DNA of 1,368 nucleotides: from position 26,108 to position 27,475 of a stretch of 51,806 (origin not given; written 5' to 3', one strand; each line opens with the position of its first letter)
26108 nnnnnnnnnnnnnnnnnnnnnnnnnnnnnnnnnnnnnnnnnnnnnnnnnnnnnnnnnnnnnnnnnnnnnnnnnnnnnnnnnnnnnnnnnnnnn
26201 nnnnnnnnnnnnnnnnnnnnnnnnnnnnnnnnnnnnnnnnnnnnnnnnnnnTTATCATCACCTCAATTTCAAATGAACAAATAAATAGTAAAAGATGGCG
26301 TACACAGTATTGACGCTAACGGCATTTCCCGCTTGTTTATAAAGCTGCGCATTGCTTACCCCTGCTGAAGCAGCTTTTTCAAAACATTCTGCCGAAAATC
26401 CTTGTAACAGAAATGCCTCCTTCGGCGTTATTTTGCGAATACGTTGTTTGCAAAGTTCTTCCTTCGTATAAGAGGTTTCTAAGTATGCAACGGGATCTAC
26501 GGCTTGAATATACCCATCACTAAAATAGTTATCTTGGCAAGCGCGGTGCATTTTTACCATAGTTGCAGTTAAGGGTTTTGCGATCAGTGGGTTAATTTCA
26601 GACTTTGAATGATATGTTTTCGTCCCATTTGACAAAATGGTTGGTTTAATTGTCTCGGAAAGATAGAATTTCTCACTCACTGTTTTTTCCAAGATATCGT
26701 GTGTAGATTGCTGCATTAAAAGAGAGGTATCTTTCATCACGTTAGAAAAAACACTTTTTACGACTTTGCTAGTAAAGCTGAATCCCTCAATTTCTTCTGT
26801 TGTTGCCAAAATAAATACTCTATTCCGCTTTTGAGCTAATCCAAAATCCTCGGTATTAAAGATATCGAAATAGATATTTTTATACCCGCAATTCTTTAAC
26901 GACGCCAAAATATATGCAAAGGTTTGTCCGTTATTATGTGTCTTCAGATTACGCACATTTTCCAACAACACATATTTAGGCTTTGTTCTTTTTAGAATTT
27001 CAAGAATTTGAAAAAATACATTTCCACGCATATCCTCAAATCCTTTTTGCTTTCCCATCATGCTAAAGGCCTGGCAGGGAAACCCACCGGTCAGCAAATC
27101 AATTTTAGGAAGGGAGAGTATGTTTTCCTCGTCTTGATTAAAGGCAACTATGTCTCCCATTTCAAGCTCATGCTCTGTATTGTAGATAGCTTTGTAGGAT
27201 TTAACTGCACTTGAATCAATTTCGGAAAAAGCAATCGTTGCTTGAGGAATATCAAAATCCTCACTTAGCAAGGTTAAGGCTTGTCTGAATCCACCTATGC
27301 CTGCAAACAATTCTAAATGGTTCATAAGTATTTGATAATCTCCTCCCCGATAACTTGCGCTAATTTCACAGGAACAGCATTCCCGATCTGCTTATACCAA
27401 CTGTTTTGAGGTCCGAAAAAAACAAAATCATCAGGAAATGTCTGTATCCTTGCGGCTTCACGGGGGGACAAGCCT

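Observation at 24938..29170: AT-rich island encoding a four-gene restriction-modification operon with two C5-methyltransferases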

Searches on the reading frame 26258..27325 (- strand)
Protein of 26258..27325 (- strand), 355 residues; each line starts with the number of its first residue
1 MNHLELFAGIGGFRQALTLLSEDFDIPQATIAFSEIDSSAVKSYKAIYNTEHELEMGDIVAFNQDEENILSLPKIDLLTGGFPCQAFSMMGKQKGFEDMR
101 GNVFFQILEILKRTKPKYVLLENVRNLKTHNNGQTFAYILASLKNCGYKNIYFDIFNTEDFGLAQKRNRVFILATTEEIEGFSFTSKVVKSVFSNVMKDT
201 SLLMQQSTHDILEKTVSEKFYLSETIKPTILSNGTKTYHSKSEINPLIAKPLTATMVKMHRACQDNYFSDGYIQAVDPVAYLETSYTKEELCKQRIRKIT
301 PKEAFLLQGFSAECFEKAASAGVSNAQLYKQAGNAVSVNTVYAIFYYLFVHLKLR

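Call 3: search_protein_families(library=pfam, proteins=[window:26258-27325:-], max_evalue=0.01)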
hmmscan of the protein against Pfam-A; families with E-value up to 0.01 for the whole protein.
window:26258-27325:- (355 aa): 1 family
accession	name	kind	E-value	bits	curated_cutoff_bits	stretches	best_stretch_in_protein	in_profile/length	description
PF00145.23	DNA_methylase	-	2.3e-71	241.3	22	1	1-346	1-320/324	C-5 cytosine-specific DNA methylase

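Call 4: search_protein_families(library=ncbifam, proteins=[window:26258-27325:-], max_evalue=0.01)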
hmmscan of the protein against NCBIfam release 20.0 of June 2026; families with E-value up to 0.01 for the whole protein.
window:26258-27325:- (355 aa): 3 families
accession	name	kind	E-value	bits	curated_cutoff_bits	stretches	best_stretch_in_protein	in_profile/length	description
TIGR00675.1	dcm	superfamily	3.7e-74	250.3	100.65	1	4-345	2-326/329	DNA (cytosine-5-)-methyltransferase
NF007772.0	PRK10458.1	subfamily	7.1e-31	107.3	710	1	3-344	91-448/472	DNA cytosine methylase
NF045953.1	DCM_methyl_Nterm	subfamily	0.005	17.5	93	0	4-54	6-56/107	DNA (cytosine-5-)-methyltransferase N-terminal subunit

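Call 5: search_protein_families(library=padloc, proteins=[window:26258-27325:-], max_evalue=0.01)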
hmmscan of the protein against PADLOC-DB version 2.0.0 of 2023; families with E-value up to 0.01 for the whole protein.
window:26258-27325:- (355 aa): 62 families (the best 25 are shown)
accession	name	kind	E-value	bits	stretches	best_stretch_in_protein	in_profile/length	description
PDLC03272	MTase_II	-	1.4e-80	269.4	1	3-352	77-390/407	Type II methyltransferase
PDLC03734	oMTase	-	2.4e-61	206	2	4-179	7-172/444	orphan methyltransferase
PDLC03378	MTase_II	-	4.4e-54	182.1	1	1-346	3-324/344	Type II methyltransferase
PDLC03361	MTase_II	-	9.9e-47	157.8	1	3-347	89-432/455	Type II methyltransferase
PDLC03217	MTase_II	-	1e-45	154.4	1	4-344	25-366/703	Type II methyltransferase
PDLC03286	MTase_II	-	1.1e-41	140.6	1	1-175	1-168/185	Type II methyltransferase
PDLC00026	DruM2|DruM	-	1.2e-40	138.1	1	2-339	6-305/336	DNA cytosine methylase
PDLC00034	DruM2|DruM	-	3.1e-38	129.4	2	3-212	10-224/457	DNA cytosine methylase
PDLC03234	MTase_II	-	4.1e-38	129.6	1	1-312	5-331/375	Type II methyltransferase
PDLC03242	MTase_II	-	7.7e-37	125.2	1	3-231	103-315/409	Type II methyltransferase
PDLC03329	MTase_II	-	4.7e-35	119.6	1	2-208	6-212/407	Type II methyltransferase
PDLC03388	MTase_II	-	1e-34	118.2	2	71-224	114-255/360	Type II methyltransferase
PDLC03269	MTase_II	-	2.6e-34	117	1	3-185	6-177/437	Type II methyltransferase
PDLC02653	DrmMII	-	6.3e-34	115.4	1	3-344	7-305/333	DrmMII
PDLC00027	DruM2|DruM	-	1.7e-33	114.5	1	3-180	14-176/361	DNA cytosine methylase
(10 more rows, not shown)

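Call 11: search_solved_structures(query=window:26258-27325:-, max_evalue=1e-10)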
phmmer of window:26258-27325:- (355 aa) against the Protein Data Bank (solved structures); distinct sequences matched with E-value up to 1e-10: 27.
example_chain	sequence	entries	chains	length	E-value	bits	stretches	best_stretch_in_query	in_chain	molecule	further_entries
2uyh_A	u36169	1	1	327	6.2e-34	120.9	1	3-199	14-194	MODIFICATION METHYLASE HHAI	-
1fjx_A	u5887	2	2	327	8.3e-34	120.5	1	3-199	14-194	HHAI DNA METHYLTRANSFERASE | MODIFICATION METHYLASE HHAI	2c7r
10mh_A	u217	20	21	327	8.6e-34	120.4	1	3-199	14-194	PROTEIN (CYTOSINE-SPECIFIC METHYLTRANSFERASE HHAI) | HaeIII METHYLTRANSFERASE | Modification methylase HhaI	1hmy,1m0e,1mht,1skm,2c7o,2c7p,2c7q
1svu_A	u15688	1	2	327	8.8e-34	120.4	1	3-199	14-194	Modification methylase HhaI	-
2i9k_A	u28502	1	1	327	1.1e-33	120.1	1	3-199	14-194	Modification methylase HhaI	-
2zcj_A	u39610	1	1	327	2.2e-33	119.1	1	3-199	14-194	Modification methylase HhaI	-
2uz4_A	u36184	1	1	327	4.5e-33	118.1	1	3-199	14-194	MODIFICATION METHYLASE HHAI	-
2uyc_A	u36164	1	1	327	4.5e-33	118.1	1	3-199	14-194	MODIFICATION METHYLASE HHAI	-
2z6u_A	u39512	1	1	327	5.7e-33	117.7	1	3-199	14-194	Modification methylase HhaI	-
2z6q_A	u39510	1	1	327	5.9e-33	117.7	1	3-199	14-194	Modification methylase HhaI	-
2z6a_A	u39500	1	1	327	1.6e-32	116.2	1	3-199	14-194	Modification methylase HhaI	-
1dct_A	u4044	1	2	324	6.9e-23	84.6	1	1-197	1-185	PROTEIN (MODIFICATION METHYLASE HAEIII)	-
3ubt_Y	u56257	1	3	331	1.6e-21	80.1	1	1-197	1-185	Modification methylase HaeIII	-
3lx6_A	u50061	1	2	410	1.1e-20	77.4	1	3-344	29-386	Cytosine-specific methyltransferase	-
3me5_A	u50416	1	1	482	1.9e-20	76.6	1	3-344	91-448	Cytosine-specific methyltransferase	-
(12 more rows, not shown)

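Call 31: search_dna_similar(query=window:26258-27325:-, collection=plasmids, mode=protein, max_rows=25, max_evalue=1e-20)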
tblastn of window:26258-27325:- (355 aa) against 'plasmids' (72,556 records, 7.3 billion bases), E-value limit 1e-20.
Records with a match: 2523; places in all: 2597; records where one place covers at least 80% of the query: 2404.
Best place of each record, by identity: <60% 2523.
By first word of the organism name: Klebsiella 1415; Escherichia 405; Enterobacter 256; Citrobacter 86; Salmonella 80; Bacillus 38; Enterococcus 35; Acinetobacter 19; Raoultella 18; Shigella 17; and 60 more.
By predicted mobility (MOB-suite, as given by PLSDB): conjugative 1768; non-mobilizable 389; mobilizable 366.
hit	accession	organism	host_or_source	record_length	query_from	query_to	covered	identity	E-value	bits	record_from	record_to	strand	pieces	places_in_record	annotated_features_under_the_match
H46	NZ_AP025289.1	Treponema saccharophilum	-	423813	1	354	100%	56.8%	8e-120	387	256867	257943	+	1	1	dcm: DNA (cytosine-5-)-methyltransferase | DNA cytosine methyltransferase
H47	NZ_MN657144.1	Pedobacter sp.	-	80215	1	345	97%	34.8%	3e-49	184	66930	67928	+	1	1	dcm: DNA (cytosine-5-)-methyltransferase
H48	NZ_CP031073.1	Bacillus mycoides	cell culture,soil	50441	1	344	97%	34.6%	2e-47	179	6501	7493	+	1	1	dcm: DNA (cytosine-5-)-methyltransferase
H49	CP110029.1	Enterococcus faecalis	Homo sapiens,saliva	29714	1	344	97%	34.3%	3e-48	181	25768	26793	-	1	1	dcm: DNA (cytosine-5-)-methyltransferase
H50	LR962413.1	Enterococcus faecalis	-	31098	1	344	97%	34.3%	3e-48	181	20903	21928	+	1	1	record has no annotation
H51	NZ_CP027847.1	Staphylococcus kloosii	squirrel,type strain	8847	1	344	97%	34.2%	2e-43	167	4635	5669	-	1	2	dcm: DNA (cytosine-5-)-methyltransferase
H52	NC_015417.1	Clostridium botulinum BKT015925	-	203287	3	345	97%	34.1%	8e-46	174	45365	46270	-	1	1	dcm: DNA (cytosine-5-)-methyltransferase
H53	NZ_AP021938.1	Acinetobacter pittii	-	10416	4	355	99%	33.1%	3e-36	146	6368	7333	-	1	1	DNA cytosine methyltransferase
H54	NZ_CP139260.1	Acinetobacter pittii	Homo sapiens,urine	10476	4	355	99%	33.1%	3e-36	146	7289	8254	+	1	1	DNA cytosine methyltransferase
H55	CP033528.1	Acinetobacter pittii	Homo sapiens,Bacterial culture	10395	4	355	99%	33.1%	3e-36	146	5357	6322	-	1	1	none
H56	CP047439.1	Spiroplasma citri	Neoaliturus tenellus,cell culture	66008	4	345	96%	34.1%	4e-40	157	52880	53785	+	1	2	dcm: DNA (cytosine-5-)-methyltransferase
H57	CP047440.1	Spiroplasma citri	Neoaliturus tenellus,cell culture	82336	4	345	96%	34.1%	4e-40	157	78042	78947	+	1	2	dcm: DNA (cytosine-5-)-methyltransferase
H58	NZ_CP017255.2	Clostridium taeniosporum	microbial cells,Lake Mainaki silt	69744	4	353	99%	33.0%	6e-42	163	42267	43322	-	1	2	dcm: DNA (cytosine-5-)-methyltransferase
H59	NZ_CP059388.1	Acinetobacter baumannii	Homo sapiens,mixed culrure,respiratory ...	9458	4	355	99%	32.7%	3e-36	146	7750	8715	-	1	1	DNA cytosine methyltransferase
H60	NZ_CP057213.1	Escherichia fergusonii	culture,Pooled sheep faecal samples ...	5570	4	344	96%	33.6%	1e-38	153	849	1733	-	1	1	dcm: DNA (cytosine-5-)-methyltransferase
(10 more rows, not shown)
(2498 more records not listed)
